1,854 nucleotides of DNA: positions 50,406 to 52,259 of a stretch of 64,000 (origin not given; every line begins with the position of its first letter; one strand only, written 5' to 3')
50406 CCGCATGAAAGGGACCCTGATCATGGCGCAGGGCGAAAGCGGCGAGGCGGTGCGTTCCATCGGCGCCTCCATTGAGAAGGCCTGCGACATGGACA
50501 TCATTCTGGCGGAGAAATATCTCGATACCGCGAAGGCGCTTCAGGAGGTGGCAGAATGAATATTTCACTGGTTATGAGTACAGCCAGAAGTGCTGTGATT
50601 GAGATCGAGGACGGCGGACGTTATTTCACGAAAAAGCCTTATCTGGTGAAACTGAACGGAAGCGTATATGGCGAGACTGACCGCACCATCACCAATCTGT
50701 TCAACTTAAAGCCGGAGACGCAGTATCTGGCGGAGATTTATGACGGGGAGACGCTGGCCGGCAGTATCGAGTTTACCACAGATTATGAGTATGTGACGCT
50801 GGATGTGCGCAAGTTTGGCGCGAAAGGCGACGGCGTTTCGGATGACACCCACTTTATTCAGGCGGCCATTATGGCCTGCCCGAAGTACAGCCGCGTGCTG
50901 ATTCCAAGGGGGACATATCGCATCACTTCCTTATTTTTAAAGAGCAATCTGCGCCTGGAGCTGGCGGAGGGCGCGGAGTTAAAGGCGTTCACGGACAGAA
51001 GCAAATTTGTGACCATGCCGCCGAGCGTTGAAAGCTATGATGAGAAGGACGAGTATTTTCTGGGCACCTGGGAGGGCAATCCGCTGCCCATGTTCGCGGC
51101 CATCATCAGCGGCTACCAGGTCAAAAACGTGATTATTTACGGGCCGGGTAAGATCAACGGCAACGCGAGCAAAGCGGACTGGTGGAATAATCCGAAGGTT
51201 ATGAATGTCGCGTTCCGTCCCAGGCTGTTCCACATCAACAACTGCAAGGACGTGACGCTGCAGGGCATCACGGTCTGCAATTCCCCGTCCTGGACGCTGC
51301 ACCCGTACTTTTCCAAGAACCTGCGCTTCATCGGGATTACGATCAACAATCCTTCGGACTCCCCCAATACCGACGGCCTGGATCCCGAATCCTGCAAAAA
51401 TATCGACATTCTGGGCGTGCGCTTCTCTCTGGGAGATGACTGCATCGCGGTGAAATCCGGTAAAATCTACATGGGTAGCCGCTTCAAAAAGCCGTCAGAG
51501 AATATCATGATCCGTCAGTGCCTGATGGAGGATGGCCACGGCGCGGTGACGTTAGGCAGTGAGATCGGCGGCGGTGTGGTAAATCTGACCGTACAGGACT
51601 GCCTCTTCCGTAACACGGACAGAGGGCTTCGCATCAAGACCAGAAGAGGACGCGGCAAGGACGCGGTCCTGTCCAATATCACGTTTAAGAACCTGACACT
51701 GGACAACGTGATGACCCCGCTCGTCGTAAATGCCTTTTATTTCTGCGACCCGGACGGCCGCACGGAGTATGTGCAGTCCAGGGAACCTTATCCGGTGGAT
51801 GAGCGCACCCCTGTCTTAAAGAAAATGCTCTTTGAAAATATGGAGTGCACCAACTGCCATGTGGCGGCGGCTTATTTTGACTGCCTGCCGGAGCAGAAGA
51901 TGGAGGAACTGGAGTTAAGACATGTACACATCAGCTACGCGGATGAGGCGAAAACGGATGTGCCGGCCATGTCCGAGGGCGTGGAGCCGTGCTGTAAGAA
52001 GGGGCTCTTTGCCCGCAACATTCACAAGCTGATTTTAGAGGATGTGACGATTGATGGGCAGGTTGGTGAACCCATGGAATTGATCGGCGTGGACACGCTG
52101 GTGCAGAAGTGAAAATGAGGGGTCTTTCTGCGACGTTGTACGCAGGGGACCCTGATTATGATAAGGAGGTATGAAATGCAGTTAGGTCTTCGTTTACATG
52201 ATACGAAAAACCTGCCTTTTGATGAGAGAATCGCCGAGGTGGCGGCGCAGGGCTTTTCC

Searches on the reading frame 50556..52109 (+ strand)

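Call 91: search_protein_families(library=pfam, max_evalue=0.00001, proteins=[window:50556-52109:+])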
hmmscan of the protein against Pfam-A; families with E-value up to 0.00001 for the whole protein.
window:50556-52109:+ (518 aa): 2 families
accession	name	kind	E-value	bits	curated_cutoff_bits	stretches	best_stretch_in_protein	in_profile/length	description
PF00295.23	Glyco_hydro_28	-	3.6e-44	151.6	22.9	1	181-464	50-311/324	Glycosyl hydrolases family 28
PF12708.12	Pect-lyase_RHGA_epim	-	3.9e-12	46.9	27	1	83-126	3-49/213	Rhamnogalacturonase A/epimerase, pectate lyase-like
